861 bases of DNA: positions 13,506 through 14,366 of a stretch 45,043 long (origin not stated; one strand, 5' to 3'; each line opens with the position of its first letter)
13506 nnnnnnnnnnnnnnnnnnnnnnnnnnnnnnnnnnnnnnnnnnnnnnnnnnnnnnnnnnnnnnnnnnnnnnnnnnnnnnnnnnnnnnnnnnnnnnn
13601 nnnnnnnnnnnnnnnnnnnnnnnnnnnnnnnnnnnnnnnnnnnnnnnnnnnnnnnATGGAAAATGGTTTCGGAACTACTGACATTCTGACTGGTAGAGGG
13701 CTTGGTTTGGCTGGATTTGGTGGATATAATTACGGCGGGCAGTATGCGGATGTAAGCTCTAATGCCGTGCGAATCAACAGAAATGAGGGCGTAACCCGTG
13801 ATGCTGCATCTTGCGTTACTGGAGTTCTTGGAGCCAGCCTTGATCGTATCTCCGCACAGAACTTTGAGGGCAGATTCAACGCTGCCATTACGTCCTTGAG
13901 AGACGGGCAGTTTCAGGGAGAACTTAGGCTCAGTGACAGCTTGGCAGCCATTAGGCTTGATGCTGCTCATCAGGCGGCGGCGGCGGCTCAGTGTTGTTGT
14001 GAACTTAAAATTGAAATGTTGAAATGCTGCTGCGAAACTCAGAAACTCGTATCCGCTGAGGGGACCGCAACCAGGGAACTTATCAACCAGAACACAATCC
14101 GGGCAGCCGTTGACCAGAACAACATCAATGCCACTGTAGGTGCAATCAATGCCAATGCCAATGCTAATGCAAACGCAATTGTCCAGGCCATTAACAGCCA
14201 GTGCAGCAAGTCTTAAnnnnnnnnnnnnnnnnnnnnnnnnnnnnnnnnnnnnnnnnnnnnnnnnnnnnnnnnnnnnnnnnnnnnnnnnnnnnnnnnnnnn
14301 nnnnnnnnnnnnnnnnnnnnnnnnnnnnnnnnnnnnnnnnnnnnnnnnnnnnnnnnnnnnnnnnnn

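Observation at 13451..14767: Autonomous opposite-strand cassette: structured leader, triple-Cys protein, Zn-ribbon protein and EncFtn-like mini-ferritin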

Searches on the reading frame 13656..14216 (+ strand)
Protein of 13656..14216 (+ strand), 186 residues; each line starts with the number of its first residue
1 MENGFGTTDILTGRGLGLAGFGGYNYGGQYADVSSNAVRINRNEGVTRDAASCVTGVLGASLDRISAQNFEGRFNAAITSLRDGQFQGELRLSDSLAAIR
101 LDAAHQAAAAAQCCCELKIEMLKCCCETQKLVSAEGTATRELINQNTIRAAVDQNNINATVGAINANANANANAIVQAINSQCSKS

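Call 6: search_protein_families(library=pfam, proteins=[window:13656-14216:+], max_evalue=1)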
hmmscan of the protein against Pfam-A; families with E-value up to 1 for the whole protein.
window:13656-14216:+ (186 aa): 2 families
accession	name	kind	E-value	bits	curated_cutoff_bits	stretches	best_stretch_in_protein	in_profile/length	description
PF22281.1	DUF6959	-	0.21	12.3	27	1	63-114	2-53/88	Family of unknown function (DUF6959)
PF07196.18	Flagellin_IN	-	0.46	11.1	22.7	0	156-185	8-36/55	Flagellin hook IN motif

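Call 7: search_protein_families(library=phrogs, proteins=[window:13656-14216:+], max_evalue=1)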
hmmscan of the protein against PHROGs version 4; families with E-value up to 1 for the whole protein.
window:13656-14216:+ (186 aa): 3 families
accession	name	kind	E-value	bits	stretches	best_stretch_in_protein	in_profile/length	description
phrog_9288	-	unknown function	0.011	16.4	1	20-150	40-179/234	-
phrog_16490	-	unknown function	0.033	14.8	0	19-181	52-188/286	-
phrog_38064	-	tail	0.39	10.8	1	111-181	138-206/337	tail collar protein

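Call 12: search_protein_families(library=ncbifam, proteins=[window:13656-14216:+], max_evalue=1)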
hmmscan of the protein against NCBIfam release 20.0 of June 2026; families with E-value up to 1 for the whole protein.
window:13656-14216:+ (186 aa): 0 families
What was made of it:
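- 13656..14216 (+): Gene 1, 186 aa. Residues 1-32 are glycine-rich and disordered. Residues 33-183 form one long helix. CCC motifs lie at 113-115 and 124-126. No Pfam or NCBIfam match (calls 6, 12).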

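Call 13: find_homologous_proteins(query=window:13656-14216:+)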
Query window:13656-14216:+ (186 aa): 36 proteins with E <= 0.001 among 1066 candidates.
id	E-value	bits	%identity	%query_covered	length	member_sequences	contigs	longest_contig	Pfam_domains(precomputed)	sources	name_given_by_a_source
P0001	3.1e-112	390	100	100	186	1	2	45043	-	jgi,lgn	-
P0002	9.1e-73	262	67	99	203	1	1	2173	-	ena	-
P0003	1.6e-40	157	57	73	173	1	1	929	-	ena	-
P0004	6.3e-39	152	65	53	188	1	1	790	-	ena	-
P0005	3.6e-36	143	55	72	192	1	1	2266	-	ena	-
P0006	7.3e-36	142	62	65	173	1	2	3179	-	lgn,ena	-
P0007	2.1e-35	140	57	65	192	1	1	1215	-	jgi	jgi:hypothetical protein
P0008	2.6e-35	140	56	73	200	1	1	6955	-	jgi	jgi:hypothetical protein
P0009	1.3e-31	128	47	91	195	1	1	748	-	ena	-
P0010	4.1e-25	107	42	66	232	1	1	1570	-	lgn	-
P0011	1.1e-24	105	48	69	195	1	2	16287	-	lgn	-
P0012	6.8e-24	103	57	38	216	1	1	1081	-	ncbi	-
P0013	8.5e-24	102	51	55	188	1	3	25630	-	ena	-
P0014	1.7e-22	98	47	72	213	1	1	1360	-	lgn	-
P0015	3.7e-22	97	50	65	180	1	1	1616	-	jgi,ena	-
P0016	7.9e-22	96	36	68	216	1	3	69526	-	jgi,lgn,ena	-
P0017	3.8e-21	94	39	92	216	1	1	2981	-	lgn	-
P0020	2.0e-20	92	41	90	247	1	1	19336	-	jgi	-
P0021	4.4e-18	84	42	72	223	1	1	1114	-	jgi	jgi:hypothetical protein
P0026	1.2e-15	76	35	96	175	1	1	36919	-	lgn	-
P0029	8.1e-14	70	38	81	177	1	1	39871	-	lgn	-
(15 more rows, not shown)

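Call 16: find_encoding_contigs(protein=P0016, flank=6000, max_places=3)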
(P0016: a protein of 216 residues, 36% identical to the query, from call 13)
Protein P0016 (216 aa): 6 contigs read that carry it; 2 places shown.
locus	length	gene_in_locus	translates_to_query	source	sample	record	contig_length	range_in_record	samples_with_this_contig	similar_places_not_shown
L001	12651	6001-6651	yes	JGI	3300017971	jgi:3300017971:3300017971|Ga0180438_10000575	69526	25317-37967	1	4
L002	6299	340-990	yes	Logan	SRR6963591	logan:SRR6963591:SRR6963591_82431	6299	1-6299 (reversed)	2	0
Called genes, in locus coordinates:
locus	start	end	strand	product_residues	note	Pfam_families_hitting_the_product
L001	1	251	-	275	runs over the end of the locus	PF13489:Methyltransf_23 (weak), PF08241:Methyltransf_11 (weak)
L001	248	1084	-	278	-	PF20691:TAGT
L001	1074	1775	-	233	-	-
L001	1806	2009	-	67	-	-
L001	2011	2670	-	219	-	PF02511:Thy1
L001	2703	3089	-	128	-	-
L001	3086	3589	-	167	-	-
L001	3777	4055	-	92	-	-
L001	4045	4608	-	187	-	-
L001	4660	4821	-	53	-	-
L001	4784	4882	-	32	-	-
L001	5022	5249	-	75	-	-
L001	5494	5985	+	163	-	-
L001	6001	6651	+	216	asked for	-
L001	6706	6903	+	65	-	-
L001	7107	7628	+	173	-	PF00210:Ferritin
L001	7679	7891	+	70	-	-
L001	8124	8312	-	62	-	-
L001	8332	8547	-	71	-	-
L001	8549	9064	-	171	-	-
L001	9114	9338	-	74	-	-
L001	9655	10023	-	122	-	-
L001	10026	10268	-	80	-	-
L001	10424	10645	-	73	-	-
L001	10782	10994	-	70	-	-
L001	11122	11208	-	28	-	-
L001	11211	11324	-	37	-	-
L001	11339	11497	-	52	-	-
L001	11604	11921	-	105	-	-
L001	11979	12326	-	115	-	-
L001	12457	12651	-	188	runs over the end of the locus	-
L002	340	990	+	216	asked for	-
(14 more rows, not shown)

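Call 17: find_encoding_contigs(protein=P0029, flank=6000, max_places=3)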
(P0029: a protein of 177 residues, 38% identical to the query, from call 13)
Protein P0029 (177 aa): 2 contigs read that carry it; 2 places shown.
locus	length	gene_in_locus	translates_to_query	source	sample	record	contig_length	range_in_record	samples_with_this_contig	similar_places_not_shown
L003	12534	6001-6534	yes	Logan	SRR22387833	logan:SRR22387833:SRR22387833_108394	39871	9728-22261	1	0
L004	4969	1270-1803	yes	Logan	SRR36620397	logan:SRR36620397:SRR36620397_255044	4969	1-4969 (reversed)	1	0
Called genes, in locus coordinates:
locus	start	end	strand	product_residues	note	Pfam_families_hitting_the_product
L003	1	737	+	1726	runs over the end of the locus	PF10145:PhageMin_Tail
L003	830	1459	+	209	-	-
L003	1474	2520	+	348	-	PF22337:Phage_fiber_rpt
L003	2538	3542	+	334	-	PF18454:Mtd_N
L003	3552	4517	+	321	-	PF18454:Mtd_N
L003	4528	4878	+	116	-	-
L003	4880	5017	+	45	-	-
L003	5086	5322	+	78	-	-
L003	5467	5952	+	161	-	-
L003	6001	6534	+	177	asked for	-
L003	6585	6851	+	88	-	-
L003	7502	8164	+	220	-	PF13539:Peptidase_M15_4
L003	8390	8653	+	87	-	PF09682:Phage_holin_6_1 (weak)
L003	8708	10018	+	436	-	PF22768:SPP1_Dit (faint)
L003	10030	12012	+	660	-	PF06605:Prophage_tail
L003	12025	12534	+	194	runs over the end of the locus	-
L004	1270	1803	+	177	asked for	-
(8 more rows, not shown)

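Call 18: find_encoding_contigs(protein=P0013, flank=6000, max_places=3)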
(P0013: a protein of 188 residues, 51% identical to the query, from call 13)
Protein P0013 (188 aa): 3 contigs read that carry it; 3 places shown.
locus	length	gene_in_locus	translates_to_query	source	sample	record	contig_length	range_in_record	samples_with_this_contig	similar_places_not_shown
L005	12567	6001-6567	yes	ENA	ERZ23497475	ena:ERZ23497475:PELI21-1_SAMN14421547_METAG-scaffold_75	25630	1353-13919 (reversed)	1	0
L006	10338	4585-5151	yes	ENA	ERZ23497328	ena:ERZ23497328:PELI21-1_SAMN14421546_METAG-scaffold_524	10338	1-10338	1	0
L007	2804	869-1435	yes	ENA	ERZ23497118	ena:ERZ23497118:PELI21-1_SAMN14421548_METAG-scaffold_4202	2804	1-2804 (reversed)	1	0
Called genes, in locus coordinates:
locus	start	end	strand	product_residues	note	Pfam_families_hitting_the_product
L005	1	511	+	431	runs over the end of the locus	-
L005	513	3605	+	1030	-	-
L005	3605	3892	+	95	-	-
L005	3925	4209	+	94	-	-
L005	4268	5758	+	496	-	-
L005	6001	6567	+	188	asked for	-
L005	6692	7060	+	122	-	-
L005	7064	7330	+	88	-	-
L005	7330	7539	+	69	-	PF22277:EncFtn-like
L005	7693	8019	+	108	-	-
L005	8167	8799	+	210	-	-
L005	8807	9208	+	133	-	-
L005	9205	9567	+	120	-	PF07087:DUF1353 (weak)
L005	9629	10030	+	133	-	-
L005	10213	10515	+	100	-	-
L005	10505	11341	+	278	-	PF13479:AAA_24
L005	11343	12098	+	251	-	-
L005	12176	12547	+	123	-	PF27127:YfdP (weak)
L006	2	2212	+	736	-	?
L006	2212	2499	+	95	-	-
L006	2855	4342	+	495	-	-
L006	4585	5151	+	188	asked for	-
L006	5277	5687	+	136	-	-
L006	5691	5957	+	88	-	-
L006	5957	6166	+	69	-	PF22277:EncFtn-like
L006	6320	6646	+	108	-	-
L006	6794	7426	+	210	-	-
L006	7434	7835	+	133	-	-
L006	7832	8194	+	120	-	PF07087:DUF1353 (weak)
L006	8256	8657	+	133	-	-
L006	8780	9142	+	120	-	-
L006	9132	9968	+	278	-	PF13479:AAA_24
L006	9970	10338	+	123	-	?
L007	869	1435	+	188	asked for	-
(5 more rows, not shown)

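Call 22: find_related_loci(query=A2, collection=genome_contigs, flank=6000)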
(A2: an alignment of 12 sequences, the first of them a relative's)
Query A2 (186 aa) in genome_contigs; peptide patterns used: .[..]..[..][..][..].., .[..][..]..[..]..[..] (x = any residue, [..] = any of these).
276 stretches matched a pattern, but none encodes a relative of the query by tblastn (E <= 1e-3).
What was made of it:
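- Tried and rejected: The scan of 185,579 species found no relative (call 22).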

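Call 23: find_related_loci(query=A2, collection=viral_contigs, flank=6000)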
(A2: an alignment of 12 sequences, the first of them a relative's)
Query A2 (186 aa) in viral_contigs; peptide patterns used: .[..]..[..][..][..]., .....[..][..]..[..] (x = any residue, [..] = any of these).
56 stretches matched a pattern; 6 encode a relative of the query (tblastn E <= 1e-3); 6 distinct loci.
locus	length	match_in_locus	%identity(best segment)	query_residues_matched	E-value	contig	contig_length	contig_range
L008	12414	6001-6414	38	35-161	5e-19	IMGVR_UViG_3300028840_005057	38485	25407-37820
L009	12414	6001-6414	38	35-161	5e-19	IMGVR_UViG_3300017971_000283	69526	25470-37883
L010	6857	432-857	39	30-162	2e-18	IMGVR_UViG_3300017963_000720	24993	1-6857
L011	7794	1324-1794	35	1-157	1e-13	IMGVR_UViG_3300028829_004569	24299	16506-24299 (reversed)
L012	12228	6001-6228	39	57-143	8e-10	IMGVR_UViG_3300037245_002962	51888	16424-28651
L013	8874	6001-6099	45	112-144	4e-5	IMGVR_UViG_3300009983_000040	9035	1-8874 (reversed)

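Call 33: find_encoding_contigs(protein=P0002, flank=6000, max_places=3)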
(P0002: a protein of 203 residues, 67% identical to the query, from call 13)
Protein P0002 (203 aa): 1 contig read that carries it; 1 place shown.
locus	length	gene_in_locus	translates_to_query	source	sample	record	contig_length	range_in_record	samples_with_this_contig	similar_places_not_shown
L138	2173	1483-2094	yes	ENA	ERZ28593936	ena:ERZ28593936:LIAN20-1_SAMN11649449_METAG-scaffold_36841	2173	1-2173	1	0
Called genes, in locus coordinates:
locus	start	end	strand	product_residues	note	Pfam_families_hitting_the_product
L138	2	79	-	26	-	?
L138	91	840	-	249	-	PF08346:AntA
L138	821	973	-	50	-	-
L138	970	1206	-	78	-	PF24233:DUF7446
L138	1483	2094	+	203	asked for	-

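Call 34: find_encoding_contigs(protein=P0008, flank=6000, max_places=3)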
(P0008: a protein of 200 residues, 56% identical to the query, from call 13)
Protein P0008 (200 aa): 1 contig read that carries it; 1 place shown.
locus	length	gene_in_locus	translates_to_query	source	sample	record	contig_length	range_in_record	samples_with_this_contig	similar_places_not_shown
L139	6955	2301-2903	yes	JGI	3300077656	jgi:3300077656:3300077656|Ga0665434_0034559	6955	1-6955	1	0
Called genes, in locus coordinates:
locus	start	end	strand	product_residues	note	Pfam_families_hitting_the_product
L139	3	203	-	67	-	?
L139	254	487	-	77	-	-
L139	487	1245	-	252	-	PF02498:Bro-N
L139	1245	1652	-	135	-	-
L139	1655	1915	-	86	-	-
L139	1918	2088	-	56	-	-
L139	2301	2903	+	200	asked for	-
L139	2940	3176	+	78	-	-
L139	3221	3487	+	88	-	-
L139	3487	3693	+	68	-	PF22277:EncFtn-like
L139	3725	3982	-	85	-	-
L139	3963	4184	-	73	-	PF04448:DUF551 (weak)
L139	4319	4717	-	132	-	-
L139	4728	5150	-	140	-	-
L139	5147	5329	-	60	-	-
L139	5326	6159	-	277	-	-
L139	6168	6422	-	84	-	PF01844:HNH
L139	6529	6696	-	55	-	-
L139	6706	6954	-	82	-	?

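Call 35: find_encoding_contigs(protein=P0006, flank=6000, max_places=3)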
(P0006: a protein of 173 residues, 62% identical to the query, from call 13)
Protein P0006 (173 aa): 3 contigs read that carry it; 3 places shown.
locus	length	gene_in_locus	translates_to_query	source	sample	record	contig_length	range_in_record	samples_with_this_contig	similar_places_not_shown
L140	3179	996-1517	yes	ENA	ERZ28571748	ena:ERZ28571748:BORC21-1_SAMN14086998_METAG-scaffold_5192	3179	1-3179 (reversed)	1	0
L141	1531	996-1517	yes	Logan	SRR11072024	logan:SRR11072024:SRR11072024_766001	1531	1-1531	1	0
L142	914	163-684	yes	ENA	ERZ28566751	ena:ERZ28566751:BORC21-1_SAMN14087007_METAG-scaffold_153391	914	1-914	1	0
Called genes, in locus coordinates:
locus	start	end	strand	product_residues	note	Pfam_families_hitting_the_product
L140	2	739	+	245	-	?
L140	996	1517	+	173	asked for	-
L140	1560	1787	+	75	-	-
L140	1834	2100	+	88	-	-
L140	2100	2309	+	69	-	PF22277:EncFtn-like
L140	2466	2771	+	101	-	-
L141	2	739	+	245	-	?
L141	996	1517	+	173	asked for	-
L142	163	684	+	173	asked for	-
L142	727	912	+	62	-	?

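Call 36: find_encoding_contigs(protein=P0005, flank=6000, max_places=3)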
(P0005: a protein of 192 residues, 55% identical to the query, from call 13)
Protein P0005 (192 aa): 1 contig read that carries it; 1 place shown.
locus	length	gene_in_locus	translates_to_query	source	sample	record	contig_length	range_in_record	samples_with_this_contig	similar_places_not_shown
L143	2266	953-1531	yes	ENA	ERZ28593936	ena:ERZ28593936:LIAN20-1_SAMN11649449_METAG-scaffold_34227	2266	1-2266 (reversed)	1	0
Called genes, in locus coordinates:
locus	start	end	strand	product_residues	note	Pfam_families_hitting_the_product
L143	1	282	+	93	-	?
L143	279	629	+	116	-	-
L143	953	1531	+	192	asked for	-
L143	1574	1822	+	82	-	-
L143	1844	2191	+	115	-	-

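Call 45: find_encoding_contigs(protein=P0026, flank=6000, max_places=2)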
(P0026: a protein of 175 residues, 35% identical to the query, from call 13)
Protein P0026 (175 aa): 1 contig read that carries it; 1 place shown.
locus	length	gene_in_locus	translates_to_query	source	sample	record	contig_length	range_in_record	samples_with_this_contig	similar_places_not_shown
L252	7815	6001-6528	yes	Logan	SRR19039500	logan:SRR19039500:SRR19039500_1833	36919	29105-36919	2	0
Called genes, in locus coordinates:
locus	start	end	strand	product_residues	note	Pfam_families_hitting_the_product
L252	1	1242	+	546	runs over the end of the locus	-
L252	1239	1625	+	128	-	-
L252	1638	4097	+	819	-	-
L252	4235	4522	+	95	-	-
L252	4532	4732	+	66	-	-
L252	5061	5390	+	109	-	-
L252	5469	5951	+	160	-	-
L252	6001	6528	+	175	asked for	-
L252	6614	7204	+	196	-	PF01510:Amidase_2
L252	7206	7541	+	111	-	-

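Call 46: find_encoding_contigs(protein=P0020, flank=6000, max_places=2)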
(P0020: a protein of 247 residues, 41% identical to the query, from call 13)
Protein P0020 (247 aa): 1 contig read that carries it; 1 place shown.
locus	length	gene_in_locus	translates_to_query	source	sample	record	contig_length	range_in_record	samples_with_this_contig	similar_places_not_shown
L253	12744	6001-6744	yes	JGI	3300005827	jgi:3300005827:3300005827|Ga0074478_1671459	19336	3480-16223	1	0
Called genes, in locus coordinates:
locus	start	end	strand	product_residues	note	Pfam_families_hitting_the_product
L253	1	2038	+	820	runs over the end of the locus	-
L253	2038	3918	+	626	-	PF24299:DUF7483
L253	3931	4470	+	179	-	-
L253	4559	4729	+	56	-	-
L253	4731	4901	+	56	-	-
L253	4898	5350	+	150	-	PF01464:SLT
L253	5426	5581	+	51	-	-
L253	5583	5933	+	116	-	-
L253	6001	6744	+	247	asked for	-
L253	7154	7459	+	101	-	-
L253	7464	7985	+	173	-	PF00210:Ferritin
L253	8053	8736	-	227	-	-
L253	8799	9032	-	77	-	-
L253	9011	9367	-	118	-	-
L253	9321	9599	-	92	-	-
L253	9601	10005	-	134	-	-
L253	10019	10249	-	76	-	-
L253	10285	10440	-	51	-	-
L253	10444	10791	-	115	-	-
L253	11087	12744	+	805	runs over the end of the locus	-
